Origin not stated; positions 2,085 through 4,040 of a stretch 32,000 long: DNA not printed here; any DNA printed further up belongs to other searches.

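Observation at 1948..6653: Translationally coupled five-gene cluster resembling an orphan type VII-style effector module with several unassigned components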

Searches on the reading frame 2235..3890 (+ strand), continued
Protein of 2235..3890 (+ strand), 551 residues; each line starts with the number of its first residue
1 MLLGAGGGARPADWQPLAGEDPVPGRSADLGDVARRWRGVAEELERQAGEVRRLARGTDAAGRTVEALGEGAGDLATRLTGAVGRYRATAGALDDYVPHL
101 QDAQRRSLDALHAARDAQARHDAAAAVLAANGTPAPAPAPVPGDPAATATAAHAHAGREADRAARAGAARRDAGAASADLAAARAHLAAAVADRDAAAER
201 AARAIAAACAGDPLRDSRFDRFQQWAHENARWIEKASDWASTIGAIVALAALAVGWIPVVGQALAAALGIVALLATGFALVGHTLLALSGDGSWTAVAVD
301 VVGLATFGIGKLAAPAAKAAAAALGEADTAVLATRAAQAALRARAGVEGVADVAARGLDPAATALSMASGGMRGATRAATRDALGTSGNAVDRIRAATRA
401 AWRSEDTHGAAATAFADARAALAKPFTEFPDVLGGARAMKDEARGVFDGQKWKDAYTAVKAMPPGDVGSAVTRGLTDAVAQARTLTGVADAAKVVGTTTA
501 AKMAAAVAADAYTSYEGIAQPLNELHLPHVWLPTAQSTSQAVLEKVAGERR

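Call 54: search_protein_families(library=pfam, proteins=[L001:9702-10001:+, L084:9052-9348:+, L084:9680-9991:+, L084:14461-14769:+, L085:9714-10001:+, L086:9717-10001:+, L003:9714-10001:+, L084:11369-12007:+, L084:11976-12608:+, L084:12686-13246:+], max_evalue=0.1)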
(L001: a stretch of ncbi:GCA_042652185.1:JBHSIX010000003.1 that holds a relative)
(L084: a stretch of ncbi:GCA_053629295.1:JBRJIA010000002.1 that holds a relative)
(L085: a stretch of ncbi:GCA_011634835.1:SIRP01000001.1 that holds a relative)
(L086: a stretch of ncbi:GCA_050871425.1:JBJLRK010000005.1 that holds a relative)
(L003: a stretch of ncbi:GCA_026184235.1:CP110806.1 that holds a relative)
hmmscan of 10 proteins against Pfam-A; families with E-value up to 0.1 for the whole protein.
L001:9702-10001:+ (100 aa): 4 families
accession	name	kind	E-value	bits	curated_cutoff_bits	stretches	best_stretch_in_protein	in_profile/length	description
PF10824.14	T7SS_ESX_EspC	-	0.013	16.3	23.5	1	53-94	57-98/100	Excreted virulence factor EspC, type VII ESX diderm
PF14643.11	DUF4455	-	0.029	13.4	30.4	1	41-94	339-392/469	Domain of unknown function (DUF4455)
PF13256.11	DUF4047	-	0.064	13.7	22.1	1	54-91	65-102/125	Domain of unknown function (DUF4047)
PF18625.7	EspB_PE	-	0.073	14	29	0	67-89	54-76/77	ESX-1 secreted protein B PE domain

L084:9052-9348:+ (99 aa): 14 families
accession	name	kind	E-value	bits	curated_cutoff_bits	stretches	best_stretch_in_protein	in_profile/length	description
PF06013.18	WXG100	-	1.5e-16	60.9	27.3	1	5-90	2-85/86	Proteins of 100 residues with WXG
PF10824.14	T7SS_ESX_EspC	-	0.0002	22.2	23.5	1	1-96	1-97/100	Excreted virulence factor EspC, type VII ESX diderm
PF10224.14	DUF2205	-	0.0013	19.2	26.7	1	2-51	25-74/75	Short coiled-coil protein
PF16043.11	DUF4795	-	0.0054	16.6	34.8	0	3-41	17-55/208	Domain of unknown function (DUF4795)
PF24525.1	TTC3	-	0.0066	16.3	27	1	3-59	58-111/250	TTC3, helical domain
PF10046.14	BLOC1_2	-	0.023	15.5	33.4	0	8-40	35-67/96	Biogenesis of lysosome-related organelles complex-1 subunit 2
PF17078.10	SHE3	-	0.025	14.7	30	1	17-67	129-180/228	SWI5-dependent HO expression protein 3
PF25239.1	WHD_CHMP7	-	0.035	14.7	27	0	7-35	27-55/74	Charged multivesicular body protein 7, winged helix domain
PF20994.3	CENPU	-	0.043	13.9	27.8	1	3-44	81-122/200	CENPU protein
PF03836.20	RasGAP_C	-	0.047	14.2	26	1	11-57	54-98/137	RasGAP C-terminus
PF19840.4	DUF6317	-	0.051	14.7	27.4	1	1-92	1-87/100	Family of unknown function (DUF6317)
PF21825.2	crAss001_48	-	0.08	13.3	24.8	0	18-38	6-26/61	crAss001_48 related protein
PF18196.7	Cdh1_DBD_1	-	0.086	13.6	26.4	0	33-70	19-56/120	Chromodomain helicase DNA-binding domain 1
PF07832.17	Bse634I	-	0.092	12.5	27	0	9-55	20-66/281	Cfr10I/Bse634I restriction endonuclease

L084:9680-9991:+ (104 aa): 1 family
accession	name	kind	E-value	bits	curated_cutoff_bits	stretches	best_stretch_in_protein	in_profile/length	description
PF10824.14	T7SS_ESX_EspC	-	0.028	15.3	23.5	1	46-93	51-98/100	Excreted virulence factor EspC, type VII ESX diderm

L084:14461-14769:+ (103 aa): 4 families
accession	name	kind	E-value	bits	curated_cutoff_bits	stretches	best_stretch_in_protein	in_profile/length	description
PF10824.14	T7SS_ESX_EspC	-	5.3e-05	24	23.5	1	43-92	49-98/100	Excreted virulence factor EspC, type VII ESX diderm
PF06013.18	WXG100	-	0.00094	19.8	27.3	1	5-85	2-85/86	Proteins of 100 residues with WXG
PF18625.7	EspB_PE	-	0.0036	18.2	29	1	64-87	53-76/77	ESX-1 secreted protein B PE domain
PF19840.4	DUF6317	-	0.006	17.7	27.4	1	1-94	1-94/100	Family of unknown function (DUF6317)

L085:9714-10001:+ (96 aa): 2 families
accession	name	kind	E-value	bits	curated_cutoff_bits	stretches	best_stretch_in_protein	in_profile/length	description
PF06013.18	WXG100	-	0.0033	18.1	27.3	1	45-85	46-86/86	Proteins of 100 residues with WXG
PF10824.14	T7SS_ESX_EspC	-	0.036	14.9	23.5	1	3-93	4-100/100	Excreted virulence factor EspC, type VII ESX diderm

L086:9717-10001:+ (95 aa): 2 families
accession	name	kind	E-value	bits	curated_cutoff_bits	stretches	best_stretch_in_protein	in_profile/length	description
PF09485.15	CRISPR_Cse2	-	0.027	15.3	24.6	1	43-87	61-109/137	CRISPR-associated protein Cse2 (CRISPR_cse2)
PF10824.14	T7SS_ESX_EspC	-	0.031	15.1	23.5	1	10-92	18-99/100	Excreted virulence factor EspC, type VII ESX diderm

L003:9714-10001:+ (96 aa): 3 families
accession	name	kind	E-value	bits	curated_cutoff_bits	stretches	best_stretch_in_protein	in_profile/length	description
PF10824.14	T7SS_ESX_EspC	-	0.0081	17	23.5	1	1-91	1-98/100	Excreted virulence factor EspC, type VII ESX diderm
PF22551.1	TY-Chap1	-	0.0093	16.1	27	1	66-92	99-125/132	T3SS (YopN, CesT) and YbjN peptide-binding chaperone 1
PF00934.25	PE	-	0.029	15.1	22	0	5-37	1-33/91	PE family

L084:11369-12007:+ (213 aa): 0 families

L084:11976-12608:+ (211 aa): 1 family
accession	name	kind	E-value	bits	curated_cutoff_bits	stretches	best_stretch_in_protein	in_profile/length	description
PF22047.1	RecJ_C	-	0.037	14.8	30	1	34-88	47-100/110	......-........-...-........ exonuclease RecJ C-terminal domain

L084:12686-13246:+ (187 aa): 0 families

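Call 55: search_protein_families(library=pfam, alignment_id=A3, max_evalue=0.01)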
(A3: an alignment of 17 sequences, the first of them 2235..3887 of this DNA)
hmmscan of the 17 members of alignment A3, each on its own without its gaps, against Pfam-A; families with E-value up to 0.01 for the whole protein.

A. member 1, window:2235-3887:+ (551 aa): 0 families

B. families by the number of members that match (of 17 scanned): 8 families
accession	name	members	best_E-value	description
PF21725.3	T7SS_signal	12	6.4e-11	Putative T7SS secretion signal domain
PF06013.18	WXG100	4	0.00013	Proteins of 100 residues with WXG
PF25547.1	WXG100_2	3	5.2e-05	WXG100 like domain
PF18879.6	EspA_EspE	3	0.00027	EspA/EspE family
PF05819.16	NolX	2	8.4e-06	NolX protein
PF24554.1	DUF7603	1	0.0031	Domain of unknown function (DUF7603)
PF14257.11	DUF4349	1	0.0036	Domain of unknown function (DUF4349)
PF04417.17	DUF501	1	0.0039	Protein of unknown function (DUF501)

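Call 68: search_protein_families(library=ncbifam, proteins=[L084:4012-8721:-, L084:9052-9348:+, L084:2264-3952:+, L084:9680-9991:+, L084:10001-11356:+, L001:10001-11470:+, L001:11466-12875:+, L001:12875-13471:+, L001:13479-14063:+, L084:14769-16001:+], max_evalue=0.01)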
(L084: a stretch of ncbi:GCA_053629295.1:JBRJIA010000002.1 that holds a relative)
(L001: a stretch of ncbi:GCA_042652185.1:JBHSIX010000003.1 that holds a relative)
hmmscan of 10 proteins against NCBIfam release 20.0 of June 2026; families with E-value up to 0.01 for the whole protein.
L084:4012-8721:- (1569 aa): 9 families
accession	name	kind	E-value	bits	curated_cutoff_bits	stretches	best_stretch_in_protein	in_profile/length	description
TIGR03928.1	T7_EssCb_Firm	equivalog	1.5e-169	566.2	778.4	2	668-1528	381-1260/1296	type VII secretion protein EssC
TIGR03924.1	T7SS_EccC_a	equivalog_domain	8.5e-129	431.2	509.15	2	294-970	18-669/673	type VII secretion protein EccCa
TIGR03925.1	T7SS_EccC_b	equivalog_domain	1.8e-95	320.3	346.55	2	1019-1429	2-409/564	type VII secretion protein EccCb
NF007615.0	PRK10263.1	equivalog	1.2e-18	66.3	1566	1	738-941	995-1220/1355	DNA translocase FtsK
NF041214.1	plasmid_TraB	equivalog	1.8e-07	30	800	1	749-929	244-411/639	plasmid transfer protein TraB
NF041017.1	DNA_import_CedB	equivalog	3.2e-06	26.1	700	0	863-906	472-515/590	DNA import protein CedB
TIGR03743.1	SXT_TraD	subfamily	0.00018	20.1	366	0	720-780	143-202/636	conjugative transfer system coupling protein TraD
NF042944.1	HerA_antiphage_2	equivalog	0.00035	19.4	850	1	888-930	457-498/576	anti-phage-associated helicase HerA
NF042943.1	HerA_antiphage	equivalog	0.0065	15.1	800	0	889-941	465-516/566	anti-phage-associated helicase HerA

L084:9052-9348:+ (99 aa): 3 families
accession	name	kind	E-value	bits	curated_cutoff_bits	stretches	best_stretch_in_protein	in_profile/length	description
TIGR03930.1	WXG100_ESAT6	subfamily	1.2e-11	44.7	44.85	1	6-94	3-89/90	WXG100 family type VII secretion target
NF035934.1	ESAT6_2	subfamily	3e-06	27.4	100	1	4-97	2-93/96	pore-forming ESAT-6 family protein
NF043058.1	T4SS_LegC2C7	subfamily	0.0035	16.4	350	1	4-97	119-212/348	LegC2/C7 family Dot/Icm T4SS effector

L084:2264-3952:+ (563 aa): 14 families
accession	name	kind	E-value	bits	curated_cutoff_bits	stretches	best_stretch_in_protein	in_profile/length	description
NF053615.1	SerThrKinAfsKStmc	equivalog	1.2e-74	252.5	1300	1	2-252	43-297/809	protein serine/threonine kinase AfsK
NF033483.0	PknB_PASTA_kin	equivalog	1.9e-45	156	450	1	1-216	37-257/563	Stk1 family PASTA domain-containing Ser/Thr kinase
NF052427.1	StpK7MSMEG_1200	equivalog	2e-28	99.2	900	1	1-213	37-254/601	serine/threonine protein kinase StpK7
NF038150.1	lanthi_synth_IV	equivalog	1.8e-25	89.5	650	1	15-228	236-458/851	class IV lanthionine synthetase LanL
TIGR03903.1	TOMM_kin_cyc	equivalog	2.6e-23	81.9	705.75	1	2-218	9-238/1267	TOMM system kinase/cyclase fusion protein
NF047741.1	antiphage_MADS6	equivalog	3.5e-19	68.8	460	1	53-223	280-457/612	methylation-associated defense system protein kinase MAD6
NF009651.0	PRK13184.1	equivalog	2e-10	39.3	839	1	83-187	125-247/932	serine/threonine-protein kinase PknD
NF033442.0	BREX_PglW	equivalog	5.9e-10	37.5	990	2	51-121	589-664/1391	BREX system serine/threonine kinase PglW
NF038151.1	lanthi_synth_III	equivalog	4.5e-09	35.3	575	1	75-168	340-425/833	class III lanthionine synthetase LanKC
NF043056.1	T4SS_LegK1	equivalog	2.4e-08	33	550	1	90-164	208-282/516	Dot/Icm T4SS effector kinase LegK1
TIGR03724.2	arch_bud32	equivalog_domain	5.5e-07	29.3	125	1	52-123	74-137/193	KEOPS complex kinase/ATPase Bud32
NF011463.0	PRK14879.1-4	equivalog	9.8e-06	25.1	188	1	48-119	95-162/237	Kae1-associated kinase Bud32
NF007174.0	PRK09605.1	equivalog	0.00013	20.6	447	1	75-123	431-479/535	bifunctional N(6)-L-threonylcarbamoyladenine synthase/serine/threonine protein kinase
NF011462.0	PRK14879.1-3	equivalog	0.0017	18.1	174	1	81-122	92-133/192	Kae1-associated kinase Bud32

L084:9680-9991:+ (104 aa): 1 family
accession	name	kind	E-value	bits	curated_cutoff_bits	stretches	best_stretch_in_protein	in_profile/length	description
NF047388.1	SA1320_fam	subfamily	0.0039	15.7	230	1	43-103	373-433/644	SA1320 family protein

L084:10001-11356:+ (452 aa): 0 families

L001:10001-11470:+ (490 aa): 0 families

L001:11466-12875:+ (470 aa): 0 families

L001:12875-13471:+ (199 aa): 0 families

L001:13479-14063:+ (195 aa): 0 families

L084:14769-16001:+ (411 aa): 0 families

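Call 74: search_dna_similar(query=window:2235-3887:+, collection=plasmids, mode=protein, max_rows=15, max_evalue=0.00001)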
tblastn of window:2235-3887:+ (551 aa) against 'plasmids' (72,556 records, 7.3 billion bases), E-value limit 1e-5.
No match.

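Call 85: find_encoding_contigs(protein=P0031, flank=10000, max_places=1)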
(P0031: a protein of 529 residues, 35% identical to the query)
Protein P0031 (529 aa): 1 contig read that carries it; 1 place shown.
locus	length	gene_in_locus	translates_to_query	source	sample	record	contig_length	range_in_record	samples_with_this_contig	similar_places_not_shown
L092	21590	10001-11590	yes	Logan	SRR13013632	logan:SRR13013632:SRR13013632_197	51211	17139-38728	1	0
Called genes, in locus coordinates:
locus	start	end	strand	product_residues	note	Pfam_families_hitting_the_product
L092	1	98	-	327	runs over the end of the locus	PF02779:Transket_pyr, PF02780:Transketolase_C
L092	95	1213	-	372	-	PF00676:E1_dh, PF02775:TPP_enzyme_C (faint)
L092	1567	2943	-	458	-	PF00324:AA_permease, PF13520:AA_permease_2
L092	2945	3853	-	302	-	PF00795:CN_hydrolase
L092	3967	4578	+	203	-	PF00440:TetR_N (weak)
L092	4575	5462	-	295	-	PF00248:Aldo_ket_red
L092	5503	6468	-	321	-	PF13409:GST_N_2 (weak), PF13410:GST_C_2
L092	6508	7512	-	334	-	-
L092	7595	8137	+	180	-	PF04892:VanZ-LLP1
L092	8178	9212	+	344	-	PF00155:Aminotran_1_2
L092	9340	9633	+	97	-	PF06013:WXG100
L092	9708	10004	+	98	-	-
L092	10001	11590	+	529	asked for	-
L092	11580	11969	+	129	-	-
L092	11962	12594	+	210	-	-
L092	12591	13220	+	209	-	-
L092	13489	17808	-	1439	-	PF00498:FHA, PF16697:Yop-YscD_cpl (weak), PF01580:FtsK_SpoIIIE, PF13401:AAA_22 (faint), PF01580:FtsK_SpoIIIE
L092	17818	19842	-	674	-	PF00069:Pkinase, PF07714:PK_Tyr_Ser-Thr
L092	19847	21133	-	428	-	PF13407:Peripla_BP_4 (weak)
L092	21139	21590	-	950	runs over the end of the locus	PF04513:Baculo_PEP_C (faint)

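Call 86: find_encoding_contigs(protein=P0065, flank=10000, max_places=1)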
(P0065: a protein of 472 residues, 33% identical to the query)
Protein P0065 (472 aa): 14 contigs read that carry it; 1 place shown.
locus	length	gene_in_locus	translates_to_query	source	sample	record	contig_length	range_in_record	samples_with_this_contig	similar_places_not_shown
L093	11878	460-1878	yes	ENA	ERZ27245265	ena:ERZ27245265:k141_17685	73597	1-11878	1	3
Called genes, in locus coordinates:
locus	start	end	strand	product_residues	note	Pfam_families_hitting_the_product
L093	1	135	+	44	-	?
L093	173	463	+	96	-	-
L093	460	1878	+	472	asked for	-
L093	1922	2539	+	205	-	-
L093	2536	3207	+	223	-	-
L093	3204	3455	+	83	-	-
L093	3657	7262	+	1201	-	PF12705:PDDEXK_1 (weak), PF13482:RNase_H_2, PF13086:AAA_11 (faint), PF13245:AAA_19 (weak), PF13604:AAA_30, PF13087:AAA_12, PF13538:UvrD_C_2 (faint)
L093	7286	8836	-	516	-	-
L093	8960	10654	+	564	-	PF00128:Alpha-amylase, PF22157:SupH-like_C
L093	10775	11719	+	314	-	PF00254:FKBP_C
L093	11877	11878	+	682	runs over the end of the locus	PF00009:GTP_EFTU, PF03144:GTP_EFTU_D2 (weak), PF22042:EF-G_D2 (weak), PF14492:EFG_III, PF03764:EFG_IV, PF00679:EFG_C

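Call 90: search_protein_families(library=padloc, proteins=[window:2235-3887:+], max_evalue=0.01)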
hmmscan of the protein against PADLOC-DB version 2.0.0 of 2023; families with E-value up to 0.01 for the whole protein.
window:2235-3887:+ (551 aa): 0 families

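Call 92: search_dna_similar(query=L084:4012-8721:-, collection=plasmids, mode=protein, max_rows=25, max_evalue=1e-20)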
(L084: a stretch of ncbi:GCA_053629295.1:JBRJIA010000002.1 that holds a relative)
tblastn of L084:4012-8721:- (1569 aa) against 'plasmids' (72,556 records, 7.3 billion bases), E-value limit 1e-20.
Records with a match: 132; places in all: 154; records where one place covers at least 80% of the query: 17.
Best place of each record, by identity: <60% 132.
By first word of the organism name: Streptomyces 39; Mycobacterium 36; Mycolicibacterium 15; Bacillus 11; Tsukamurella 3; Enterococcus 3; Mycobacteroides 3; Embleya 2; Rothia 2; Streptantibioticus 2; and 12 more.
By predicted mobility (MOB-suite, as given by PLSDB): non-mobilizable 75; mobilizable 56; conjugative 1.
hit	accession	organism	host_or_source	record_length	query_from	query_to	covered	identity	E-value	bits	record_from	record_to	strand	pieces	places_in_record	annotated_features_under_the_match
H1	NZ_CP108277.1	Streptomyces atratus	-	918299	1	1568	100%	46.8%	0e+0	1185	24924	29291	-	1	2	FtsK/SpoIIIE domain-containing protein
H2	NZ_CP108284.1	Streptomyces atratus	-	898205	1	1568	100%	46.8%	0e+0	1185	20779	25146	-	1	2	FtsK/SpoIIIE domain-containing protein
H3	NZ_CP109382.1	Streptomyces atratus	-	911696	1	1568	100%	46.8%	0e+0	1185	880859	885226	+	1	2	FtsK/SpoIIIE domain-containing protein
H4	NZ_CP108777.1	Embleya sp. NBC_00896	-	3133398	231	1568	85%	54.4%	0e+0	1247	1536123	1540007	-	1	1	none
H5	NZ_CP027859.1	Streptomyces clavuligerus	Cell culture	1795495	11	1568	99%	44.8%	0e+0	1083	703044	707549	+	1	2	none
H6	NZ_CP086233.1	Streptomyces clavuligerus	whole organism,soil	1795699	11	1568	99%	44.8%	0e+0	1083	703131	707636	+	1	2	none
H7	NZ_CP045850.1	Streptomyces clavuligerus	pure culture single spore ...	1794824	11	1568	99%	44.8%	0e+0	1083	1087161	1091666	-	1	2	none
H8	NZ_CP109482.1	Streptomyces sp. NBC_01450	-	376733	1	1568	100%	43.7%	0e+0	1048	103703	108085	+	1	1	FtsK/SpoIIIE domain-containing protein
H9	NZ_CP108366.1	Streptomyces sp. NBC_01340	-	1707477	231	1568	85%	48.7%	0e+0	1044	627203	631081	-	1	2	none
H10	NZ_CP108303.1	Streptomyces sp. NBC_00019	-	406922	1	1568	100%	41.5%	0e+0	999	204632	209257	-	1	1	FtsK/SpoIIIE domain-containing protein | hypothetical protein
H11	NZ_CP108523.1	Streptomyces sp. NBC_01230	-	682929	231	1568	85%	47.1%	0e+0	999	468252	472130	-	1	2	FtsK/SpoIIIE domain-containing protein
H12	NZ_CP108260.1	Streptomyces sp. NBC_00055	-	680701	231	1568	85%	47.1%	0e+0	999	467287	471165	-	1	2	FtsK/SpoIIIE domain-containing protein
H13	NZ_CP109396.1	Streptomyces sp. NBC_01527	-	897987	231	1568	85%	47.1%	0e+0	999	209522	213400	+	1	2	FtsK/SpoIIIE domain-containing protein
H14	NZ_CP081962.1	Curtobacterium sp. TC1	Medicago sativa,cell culture,seed ...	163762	265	1568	83%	47.9%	0e+0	1041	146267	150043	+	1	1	FtsK/SpoIIIE domain-containing protein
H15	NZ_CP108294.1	Streptomyces sp. NBC_00028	-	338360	231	1568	85%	44.7%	0e+0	958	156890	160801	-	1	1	FtsK/SpoIIIE domain-containing protein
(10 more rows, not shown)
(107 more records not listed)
